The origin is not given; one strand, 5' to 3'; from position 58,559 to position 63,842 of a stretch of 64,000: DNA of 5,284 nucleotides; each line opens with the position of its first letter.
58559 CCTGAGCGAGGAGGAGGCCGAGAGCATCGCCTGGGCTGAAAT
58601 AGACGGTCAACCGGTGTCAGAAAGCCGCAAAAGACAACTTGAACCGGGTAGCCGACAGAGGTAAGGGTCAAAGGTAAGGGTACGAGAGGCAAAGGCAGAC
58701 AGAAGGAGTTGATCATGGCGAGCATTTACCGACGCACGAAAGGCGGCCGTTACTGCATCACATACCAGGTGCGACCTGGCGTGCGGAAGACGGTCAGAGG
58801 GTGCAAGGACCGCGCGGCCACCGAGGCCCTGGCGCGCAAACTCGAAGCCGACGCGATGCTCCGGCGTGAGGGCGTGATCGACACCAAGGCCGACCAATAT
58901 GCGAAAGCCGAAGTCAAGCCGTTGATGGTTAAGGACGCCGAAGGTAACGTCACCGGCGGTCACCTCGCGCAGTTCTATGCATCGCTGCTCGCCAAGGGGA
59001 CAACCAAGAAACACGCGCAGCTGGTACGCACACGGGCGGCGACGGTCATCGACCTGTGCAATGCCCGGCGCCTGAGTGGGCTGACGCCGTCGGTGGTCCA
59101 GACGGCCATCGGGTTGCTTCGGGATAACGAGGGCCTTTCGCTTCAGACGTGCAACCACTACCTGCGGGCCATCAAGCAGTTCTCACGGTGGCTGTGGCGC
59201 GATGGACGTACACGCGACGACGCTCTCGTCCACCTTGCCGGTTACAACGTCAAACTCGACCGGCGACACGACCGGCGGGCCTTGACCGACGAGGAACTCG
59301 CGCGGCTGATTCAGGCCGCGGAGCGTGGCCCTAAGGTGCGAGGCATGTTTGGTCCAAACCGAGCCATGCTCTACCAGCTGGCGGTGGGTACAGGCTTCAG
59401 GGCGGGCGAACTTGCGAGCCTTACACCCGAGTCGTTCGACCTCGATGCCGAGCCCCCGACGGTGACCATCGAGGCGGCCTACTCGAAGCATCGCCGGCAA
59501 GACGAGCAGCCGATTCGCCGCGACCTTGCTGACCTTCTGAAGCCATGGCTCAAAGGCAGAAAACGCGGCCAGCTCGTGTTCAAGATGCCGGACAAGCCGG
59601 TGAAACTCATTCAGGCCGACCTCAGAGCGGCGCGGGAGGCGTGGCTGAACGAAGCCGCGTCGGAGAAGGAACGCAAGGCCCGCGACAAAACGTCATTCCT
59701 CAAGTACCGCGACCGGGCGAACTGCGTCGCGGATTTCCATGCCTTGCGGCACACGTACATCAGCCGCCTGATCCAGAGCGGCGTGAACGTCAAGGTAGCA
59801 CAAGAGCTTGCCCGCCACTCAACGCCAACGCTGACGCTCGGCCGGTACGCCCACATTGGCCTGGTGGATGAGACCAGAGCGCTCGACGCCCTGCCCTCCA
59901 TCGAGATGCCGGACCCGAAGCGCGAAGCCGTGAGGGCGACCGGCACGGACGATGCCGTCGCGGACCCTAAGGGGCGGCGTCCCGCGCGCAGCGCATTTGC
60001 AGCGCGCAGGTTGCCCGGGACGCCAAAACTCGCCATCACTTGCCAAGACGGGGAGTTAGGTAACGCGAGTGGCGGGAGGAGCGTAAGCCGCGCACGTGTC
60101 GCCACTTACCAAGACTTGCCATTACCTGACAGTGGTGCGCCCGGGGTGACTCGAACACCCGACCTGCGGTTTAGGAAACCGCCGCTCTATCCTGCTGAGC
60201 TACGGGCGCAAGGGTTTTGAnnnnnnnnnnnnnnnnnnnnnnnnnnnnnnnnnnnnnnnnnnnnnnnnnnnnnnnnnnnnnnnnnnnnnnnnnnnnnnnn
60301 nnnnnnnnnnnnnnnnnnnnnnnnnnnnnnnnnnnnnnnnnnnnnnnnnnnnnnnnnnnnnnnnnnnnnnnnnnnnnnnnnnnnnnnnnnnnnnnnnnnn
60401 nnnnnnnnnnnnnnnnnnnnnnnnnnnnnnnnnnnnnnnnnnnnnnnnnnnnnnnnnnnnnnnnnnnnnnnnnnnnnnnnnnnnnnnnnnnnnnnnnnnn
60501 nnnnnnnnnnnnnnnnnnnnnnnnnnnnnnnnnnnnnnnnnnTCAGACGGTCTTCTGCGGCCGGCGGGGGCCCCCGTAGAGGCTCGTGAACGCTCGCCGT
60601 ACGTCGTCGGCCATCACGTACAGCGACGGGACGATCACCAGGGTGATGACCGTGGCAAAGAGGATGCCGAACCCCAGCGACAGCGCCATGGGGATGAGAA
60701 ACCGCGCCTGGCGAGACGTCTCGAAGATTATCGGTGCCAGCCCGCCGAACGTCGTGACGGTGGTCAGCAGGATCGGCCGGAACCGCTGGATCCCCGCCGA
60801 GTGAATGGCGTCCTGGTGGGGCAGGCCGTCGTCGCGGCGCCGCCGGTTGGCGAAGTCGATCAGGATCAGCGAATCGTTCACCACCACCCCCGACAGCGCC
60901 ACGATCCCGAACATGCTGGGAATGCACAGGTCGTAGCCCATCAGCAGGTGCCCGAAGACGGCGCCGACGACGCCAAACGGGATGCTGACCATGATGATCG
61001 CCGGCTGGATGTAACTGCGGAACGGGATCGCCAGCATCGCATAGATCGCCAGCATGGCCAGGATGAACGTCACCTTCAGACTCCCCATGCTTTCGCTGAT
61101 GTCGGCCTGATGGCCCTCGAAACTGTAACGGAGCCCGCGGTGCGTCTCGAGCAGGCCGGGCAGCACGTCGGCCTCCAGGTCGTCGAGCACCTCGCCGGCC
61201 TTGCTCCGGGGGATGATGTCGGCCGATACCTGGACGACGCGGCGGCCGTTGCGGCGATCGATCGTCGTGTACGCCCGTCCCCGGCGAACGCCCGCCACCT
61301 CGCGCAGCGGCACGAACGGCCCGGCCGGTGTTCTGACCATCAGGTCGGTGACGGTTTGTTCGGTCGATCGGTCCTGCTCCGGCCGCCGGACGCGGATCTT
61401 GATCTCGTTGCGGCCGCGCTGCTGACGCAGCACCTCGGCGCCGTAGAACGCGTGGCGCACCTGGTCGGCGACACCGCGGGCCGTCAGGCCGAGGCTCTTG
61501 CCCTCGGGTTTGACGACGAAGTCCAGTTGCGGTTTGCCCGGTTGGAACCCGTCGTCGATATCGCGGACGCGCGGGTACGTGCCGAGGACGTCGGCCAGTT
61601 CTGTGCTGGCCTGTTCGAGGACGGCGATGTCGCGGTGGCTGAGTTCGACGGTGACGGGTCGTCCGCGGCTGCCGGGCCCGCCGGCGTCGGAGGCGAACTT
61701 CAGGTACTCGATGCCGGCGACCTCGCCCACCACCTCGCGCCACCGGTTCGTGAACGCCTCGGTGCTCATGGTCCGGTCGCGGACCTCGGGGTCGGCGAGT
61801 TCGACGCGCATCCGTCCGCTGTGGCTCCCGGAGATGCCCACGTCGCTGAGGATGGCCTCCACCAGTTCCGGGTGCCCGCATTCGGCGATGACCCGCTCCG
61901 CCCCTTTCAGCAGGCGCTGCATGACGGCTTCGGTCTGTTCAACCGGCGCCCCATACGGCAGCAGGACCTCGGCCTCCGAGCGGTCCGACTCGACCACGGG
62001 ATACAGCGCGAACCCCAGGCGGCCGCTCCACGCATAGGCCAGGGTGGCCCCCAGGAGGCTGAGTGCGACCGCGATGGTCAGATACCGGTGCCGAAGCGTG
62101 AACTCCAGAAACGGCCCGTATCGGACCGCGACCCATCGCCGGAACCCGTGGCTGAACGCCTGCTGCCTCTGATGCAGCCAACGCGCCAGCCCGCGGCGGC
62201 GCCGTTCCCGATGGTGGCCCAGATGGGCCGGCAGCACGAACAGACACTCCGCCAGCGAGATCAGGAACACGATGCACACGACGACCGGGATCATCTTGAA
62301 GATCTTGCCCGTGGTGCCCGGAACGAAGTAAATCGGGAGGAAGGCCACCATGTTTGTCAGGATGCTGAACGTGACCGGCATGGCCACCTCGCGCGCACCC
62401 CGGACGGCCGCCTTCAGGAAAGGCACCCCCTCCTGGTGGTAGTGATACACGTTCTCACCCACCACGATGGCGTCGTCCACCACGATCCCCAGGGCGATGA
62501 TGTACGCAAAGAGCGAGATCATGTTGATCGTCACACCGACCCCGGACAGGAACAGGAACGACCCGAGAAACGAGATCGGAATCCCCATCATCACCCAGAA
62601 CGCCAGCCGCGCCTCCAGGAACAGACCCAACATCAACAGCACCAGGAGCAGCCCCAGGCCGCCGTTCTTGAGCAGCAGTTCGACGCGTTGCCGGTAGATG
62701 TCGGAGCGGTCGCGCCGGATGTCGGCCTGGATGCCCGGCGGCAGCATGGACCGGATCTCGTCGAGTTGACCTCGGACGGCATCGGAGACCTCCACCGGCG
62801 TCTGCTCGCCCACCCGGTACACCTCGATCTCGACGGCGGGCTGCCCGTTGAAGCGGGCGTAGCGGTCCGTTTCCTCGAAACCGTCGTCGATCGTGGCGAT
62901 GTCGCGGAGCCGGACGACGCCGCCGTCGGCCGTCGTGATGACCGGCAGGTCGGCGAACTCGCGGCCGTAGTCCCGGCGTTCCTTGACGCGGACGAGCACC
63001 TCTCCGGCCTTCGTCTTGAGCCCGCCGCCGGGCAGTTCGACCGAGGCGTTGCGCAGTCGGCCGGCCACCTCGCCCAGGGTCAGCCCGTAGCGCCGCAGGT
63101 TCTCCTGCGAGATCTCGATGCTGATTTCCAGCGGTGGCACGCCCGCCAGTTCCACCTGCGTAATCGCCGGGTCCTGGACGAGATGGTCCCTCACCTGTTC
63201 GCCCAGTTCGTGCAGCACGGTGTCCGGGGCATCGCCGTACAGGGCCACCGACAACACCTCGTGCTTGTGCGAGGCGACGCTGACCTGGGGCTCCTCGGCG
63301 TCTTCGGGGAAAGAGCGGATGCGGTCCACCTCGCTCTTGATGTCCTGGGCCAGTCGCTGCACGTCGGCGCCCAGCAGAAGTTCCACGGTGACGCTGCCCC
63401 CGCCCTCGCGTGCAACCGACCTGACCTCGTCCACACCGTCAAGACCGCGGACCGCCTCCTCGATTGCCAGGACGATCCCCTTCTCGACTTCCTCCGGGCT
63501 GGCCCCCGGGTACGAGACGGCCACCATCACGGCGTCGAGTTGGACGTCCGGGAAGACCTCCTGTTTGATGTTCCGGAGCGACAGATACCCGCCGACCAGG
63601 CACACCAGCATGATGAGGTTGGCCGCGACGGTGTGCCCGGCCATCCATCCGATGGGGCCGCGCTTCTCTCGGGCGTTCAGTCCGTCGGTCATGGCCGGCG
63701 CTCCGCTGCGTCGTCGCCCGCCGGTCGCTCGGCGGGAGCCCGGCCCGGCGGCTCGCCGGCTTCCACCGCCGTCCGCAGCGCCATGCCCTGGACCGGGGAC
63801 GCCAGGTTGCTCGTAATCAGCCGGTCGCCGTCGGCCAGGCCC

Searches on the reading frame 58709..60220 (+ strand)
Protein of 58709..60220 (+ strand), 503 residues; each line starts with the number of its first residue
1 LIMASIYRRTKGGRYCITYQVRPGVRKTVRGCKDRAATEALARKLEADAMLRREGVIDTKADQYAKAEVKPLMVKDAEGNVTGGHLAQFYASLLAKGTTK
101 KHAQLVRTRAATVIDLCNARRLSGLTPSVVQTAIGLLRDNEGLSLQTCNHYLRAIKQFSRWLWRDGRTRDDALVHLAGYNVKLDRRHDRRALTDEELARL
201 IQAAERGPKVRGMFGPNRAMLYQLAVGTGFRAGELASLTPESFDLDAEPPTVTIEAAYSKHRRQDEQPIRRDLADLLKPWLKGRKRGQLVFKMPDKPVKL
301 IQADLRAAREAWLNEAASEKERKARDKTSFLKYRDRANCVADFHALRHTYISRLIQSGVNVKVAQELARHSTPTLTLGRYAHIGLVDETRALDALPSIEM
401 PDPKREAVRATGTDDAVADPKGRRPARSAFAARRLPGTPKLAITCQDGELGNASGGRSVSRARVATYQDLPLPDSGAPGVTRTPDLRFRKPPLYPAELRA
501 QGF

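Call 111: search_solved_structures(query=window:58709-60220:+, max_evalue=0.01)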
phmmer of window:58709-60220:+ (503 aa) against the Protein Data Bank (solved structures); distinct sequences matched with E-value up to 0.01: 7.
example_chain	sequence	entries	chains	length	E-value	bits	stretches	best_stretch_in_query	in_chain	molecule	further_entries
6en0_A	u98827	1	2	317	3.1e-06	29.8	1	342-390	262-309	Int protein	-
6emy_A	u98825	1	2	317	4.3e-06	29.4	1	342-390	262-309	Int protein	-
6emz_A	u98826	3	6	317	7.3e-06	28.6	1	342-390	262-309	Int protein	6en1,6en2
5vfz_A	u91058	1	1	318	1.8e-05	27.4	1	332-416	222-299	Gp33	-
1a0p_A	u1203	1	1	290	0.00036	23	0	140-245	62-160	SITE-SPECIFIC RECOMBINASE XERD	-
4a8e_A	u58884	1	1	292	0.00043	22.8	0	191-376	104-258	PROBABLE TYROSINE RECOMBINASE XERC-LIKE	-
1aih_A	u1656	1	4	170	0.00094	21.7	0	344-384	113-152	HP1 INTEGRASE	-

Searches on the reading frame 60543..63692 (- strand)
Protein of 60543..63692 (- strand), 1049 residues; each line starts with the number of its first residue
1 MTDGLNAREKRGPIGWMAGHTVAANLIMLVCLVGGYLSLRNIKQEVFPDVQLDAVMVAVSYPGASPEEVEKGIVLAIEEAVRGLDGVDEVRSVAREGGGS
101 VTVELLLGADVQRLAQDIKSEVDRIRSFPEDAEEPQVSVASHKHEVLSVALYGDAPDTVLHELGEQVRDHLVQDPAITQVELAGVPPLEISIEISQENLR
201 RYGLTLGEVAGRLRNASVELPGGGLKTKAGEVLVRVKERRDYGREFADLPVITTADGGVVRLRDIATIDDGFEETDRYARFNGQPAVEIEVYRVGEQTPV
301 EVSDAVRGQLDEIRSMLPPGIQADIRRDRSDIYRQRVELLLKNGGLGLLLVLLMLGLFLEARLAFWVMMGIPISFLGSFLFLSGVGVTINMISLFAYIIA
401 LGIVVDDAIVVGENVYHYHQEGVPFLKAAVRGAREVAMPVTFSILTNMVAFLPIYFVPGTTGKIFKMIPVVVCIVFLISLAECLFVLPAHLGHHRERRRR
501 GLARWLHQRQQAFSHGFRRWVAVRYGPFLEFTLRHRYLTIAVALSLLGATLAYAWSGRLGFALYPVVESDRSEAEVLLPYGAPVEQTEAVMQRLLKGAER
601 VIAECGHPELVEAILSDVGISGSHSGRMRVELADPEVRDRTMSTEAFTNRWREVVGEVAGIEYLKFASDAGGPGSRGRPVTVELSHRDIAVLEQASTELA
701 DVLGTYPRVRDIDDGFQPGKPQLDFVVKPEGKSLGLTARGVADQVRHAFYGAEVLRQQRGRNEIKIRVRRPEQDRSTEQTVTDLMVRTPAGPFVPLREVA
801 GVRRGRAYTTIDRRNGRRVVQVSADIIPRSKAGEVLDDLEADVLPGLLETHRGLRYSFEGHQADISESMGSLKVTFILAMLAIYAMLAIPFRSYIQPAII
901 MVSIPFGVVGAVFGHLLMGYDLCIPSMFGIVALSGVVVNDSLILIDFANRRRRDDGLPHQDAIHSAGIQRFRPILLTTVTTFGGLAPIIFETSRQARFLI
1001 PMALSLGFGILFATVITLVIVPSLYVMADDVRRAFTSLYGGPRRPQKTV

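Call 15: search_protein_families(library=pfam, proteins=[window:60543-63692:-], max_evalue=0.001)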
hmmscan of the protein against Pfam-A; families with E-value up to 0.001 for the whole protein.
window:60543-63692:- (1049 aa): 1 family
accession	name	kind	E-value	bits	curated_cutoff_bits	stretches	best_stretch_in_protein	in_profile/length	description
PF00873.25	ACR_tran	-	3e-172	575.2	28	1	21-1028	9-1020/1021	AcrB/AcrD/AcrF family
